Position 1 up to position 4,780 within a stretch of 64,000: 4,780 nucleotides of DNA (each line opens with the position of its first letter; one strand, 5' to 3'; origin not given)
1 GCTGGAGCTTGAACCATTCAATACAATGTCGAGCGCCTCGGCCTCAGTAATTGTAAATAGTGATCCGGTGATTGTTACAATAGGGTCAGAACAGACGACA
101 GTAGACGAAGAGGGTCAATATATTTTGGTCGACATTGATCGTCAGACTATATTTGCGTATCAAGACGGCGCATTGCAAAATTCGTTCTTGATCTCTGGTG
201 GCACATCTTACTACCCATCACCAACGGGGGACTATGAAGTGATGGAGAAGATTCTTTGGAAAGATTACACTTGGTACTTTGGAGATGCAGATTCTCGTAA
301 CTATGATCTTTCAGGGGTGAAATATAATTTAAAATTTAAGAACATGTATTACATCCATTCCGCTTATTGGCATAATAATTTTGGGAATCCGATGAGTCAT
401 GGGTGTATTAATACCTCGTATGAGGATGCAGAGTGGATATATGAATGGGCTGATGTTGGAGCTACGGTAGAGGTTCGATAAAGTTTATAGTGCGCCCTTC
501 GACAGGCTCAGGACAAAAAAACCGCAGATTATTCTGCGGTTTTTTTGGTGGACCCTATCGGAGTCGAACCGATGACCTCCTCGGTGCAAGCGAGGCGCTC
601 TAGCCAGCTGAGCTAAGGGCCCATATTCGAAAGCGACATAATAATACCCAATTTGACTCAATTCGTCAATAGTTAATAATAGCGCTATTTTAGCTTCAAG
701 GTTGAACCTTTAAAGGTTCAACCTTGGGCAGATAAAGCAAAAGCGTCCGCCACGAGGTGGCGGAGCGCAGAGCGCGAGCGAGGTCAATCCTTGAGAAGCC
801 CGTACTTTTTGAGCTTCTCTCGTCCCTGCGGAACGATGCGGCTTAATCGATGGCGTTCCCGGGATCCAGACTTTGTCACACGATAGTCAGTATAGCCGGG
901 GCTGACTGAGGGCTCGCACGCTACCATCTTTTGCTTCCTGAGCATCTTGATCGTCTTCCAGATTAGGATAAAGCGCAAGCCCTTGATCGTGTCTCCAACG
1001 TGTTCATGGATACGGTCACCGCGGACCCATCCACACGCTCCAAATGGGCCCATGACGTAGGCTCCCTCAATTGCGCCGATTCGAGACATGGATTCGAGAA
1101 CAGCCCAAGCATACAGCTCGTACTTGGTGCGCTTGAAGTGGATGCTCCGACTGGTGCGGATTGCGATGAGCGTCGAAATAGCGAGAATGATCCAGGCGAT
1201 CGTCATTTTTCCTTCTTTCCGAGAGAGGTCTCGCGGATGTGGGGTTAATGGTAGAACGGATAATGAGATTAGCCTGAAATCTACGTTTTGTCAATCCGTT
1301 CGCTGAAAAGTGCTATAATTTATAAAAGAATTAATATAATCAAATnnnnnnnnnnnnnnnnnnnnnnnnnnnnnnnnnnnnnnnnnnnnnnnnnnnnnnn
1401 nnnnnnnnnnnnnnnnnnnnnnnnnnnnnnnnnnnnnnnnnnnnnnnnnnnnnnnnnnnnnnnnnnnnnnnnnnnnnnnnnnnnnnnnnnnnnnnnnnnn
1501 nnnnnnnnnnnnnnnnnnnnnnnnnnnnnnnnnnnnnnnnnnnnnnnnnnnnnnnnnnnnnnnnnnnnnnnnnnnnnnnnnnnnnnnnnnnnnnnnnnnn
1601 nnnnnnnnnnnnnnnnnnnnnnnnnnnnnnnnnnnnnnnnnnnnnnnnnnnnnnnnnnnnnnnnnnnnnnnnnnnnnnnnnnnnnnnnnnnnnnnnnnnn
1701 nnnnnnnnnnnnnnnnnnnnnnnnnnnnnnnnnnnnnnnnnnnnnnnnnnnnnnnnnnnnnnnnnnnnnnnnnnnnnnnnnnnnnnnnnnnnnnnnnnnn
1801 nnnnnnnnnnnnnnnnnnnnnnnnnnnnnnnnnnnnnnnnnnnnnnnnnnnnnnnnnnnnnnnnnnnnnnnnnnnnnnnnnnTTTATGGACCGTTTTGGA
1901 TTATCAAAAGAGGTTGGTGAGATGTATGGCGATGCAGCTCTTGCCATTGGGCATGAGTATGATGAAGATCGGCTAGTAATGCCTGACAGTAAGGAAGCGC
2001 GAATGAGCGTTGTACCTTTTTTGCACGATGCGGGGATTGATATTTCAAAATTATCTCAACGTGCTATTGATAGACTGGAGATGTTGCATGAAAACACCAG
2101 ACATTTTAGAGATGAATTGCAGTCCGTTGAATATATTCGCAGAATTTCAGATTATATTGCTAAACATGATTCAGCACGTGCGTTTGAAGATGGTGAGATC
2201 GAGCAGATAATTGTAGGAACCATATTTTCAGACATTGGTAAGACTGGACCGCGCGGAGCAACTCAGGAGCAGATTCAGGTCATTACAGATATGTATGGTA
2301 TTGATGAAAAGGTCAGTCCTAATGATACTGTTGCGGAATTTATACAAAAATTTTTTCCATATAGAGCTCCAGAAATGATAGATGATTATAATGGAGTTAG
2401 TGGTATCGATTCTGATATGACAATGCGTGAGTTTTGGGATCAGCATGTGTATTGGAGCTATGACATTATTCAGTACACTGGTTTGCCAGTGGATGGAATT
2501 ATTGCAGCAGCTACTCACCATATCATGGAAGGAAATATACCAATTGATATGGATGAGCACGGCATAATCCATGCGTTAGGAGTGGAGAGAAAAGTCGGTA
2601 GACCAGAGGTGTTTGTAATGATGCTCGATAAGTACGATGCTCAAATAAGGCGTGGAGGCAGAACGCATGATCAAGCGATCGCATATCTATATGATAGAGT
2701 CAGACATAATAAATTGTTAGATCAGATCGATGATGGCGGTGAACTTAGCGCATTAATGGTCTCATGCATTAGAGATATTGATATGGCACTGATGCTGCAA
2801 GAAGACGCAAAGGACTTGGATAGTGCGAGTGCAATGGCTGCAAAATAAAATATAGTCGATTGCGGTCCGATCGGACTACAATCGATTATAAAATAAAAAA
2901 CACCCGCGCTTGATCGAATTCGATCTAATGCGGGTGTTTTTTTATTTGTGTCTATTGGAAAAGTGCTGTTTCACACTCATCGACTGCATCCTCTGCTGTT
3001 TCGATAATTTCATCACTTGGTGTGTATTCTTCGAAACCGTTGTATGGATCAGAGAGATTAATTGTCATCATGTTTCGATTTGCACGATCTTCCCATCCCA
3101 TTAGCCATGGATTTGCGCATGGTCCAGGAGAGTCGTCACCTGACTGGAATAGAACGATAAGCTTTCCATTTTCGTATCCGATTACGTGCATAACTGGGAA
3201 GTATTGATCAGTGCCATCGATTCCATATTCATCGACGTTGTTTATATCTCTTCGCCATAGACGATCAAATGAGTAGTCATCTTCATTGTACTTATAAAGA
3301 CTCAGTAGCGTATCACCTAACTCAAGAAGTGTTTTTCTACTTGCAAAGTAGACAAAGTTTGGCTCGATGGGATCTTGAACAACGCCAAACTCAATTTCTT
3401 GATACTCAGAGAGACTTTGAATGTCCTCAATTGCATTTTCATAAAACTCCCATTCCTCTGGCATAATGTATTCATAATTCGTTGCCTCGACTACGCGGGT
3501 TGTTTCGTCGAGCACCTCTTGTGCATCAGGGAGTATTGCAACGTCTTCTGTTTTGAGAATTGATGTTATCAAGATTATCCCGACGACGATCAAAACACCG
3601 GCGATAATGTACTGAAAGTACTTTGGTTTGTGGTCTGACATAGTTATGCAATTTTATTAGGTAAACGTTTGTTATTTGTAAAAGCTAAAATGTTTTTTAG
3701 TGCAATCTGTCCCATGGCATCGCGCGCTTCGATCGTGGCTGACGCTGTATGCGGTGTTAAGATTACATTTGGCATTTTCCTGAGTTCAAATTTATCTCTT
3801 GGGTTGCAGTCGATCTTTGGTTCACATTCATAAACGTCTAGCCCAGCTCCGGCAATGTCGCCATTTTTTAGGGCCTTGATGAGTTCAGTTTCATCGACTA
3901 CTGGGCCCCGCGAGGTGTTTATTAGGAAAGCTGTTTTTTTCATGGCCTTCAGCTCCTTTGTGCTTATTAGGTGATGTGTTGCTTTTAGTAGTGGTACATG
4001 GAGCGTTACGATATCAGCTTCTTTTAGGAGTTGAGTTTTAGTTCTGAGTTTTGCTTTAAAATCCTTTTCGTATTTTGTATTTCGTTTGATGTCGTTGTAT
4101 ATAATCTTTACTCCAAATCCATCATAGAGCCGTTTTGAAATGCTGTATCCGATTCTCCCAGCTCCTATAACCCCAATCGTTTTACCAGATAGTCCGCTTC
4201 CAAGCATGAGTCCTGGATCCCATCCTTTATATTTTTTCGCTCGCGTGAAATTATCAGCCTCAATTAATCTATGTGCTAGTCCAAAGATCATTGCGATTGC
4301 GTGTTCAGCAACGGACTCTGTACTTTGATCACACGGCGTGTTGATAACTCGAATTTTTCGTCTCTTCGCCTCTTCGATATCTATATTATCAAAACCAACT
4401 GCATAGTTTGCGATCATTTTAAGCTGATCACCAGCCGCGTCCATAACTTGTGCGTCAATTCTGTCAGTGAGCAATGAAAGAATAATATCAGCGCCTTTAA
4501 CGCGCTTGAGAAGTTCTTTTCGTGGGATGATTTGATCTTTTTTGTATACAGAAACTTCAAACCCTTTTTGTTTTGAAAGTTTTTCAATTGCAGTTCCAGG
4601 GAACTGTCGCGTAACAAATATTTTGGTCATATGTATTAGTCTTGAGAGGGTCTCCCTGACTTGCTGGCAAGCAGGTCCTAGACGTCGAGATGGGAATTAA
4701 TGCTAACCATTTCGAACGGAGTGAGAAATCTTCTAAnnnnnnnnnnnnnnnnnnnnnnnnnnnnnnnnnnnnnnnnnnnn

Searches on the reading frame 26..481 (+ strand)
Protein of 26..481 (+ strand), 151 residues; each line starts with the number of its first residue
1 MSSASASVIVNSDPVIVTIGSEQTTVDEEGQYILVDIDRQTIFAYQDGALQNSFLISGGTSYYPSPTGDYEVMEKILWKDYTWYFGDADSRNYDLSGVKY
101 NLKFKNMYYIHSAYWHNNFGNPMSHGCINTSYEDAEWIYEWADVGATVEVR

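Call 85: search_protein_families(library=pfam, proteins=[window:26-481:+], max_evalue=0.00001)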
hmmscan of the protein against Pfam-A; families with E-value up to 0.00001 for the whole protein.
window:26-481:+ (151 aa): 1 family
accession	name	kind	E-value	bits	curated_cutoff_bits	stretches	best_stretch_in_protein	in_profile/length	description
PF03734.19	YkuD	-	9.7e-24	85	23.4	1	31-150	2-146/146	L,D-transpeptidase catalytic domain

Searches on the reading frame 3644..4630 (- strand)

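Call 85: search_protein_families(library=pfam, proteins=[window:3644-4630:-], max_evalue=0.00001)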
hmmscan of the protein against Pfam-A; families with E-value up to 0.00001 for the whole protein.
window:3644-4630:- (328 aa): 3 families
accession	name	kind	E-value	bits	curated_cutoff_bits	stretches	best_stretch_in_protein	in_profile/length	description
PF02826.25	2-Hacid_dh_C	-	1.8e-54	184.2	25.1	1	112-296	1-178/178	D-isomer specific 2-hydroxyacid dehydrogenase, NAD binding domain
PF00389.36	2-Hacid_dh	-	3.8e-30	104.8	24.6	1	7-327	4-133/134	D-isomer specific 2-hydroxyacid dehydrogenase, catalytic domain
PF03446.21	NAD_binding_2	-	9.2e-06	26.2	21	0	151-259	1-112/161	NAD binding domain of 6-phosphogluconate dehydrogenase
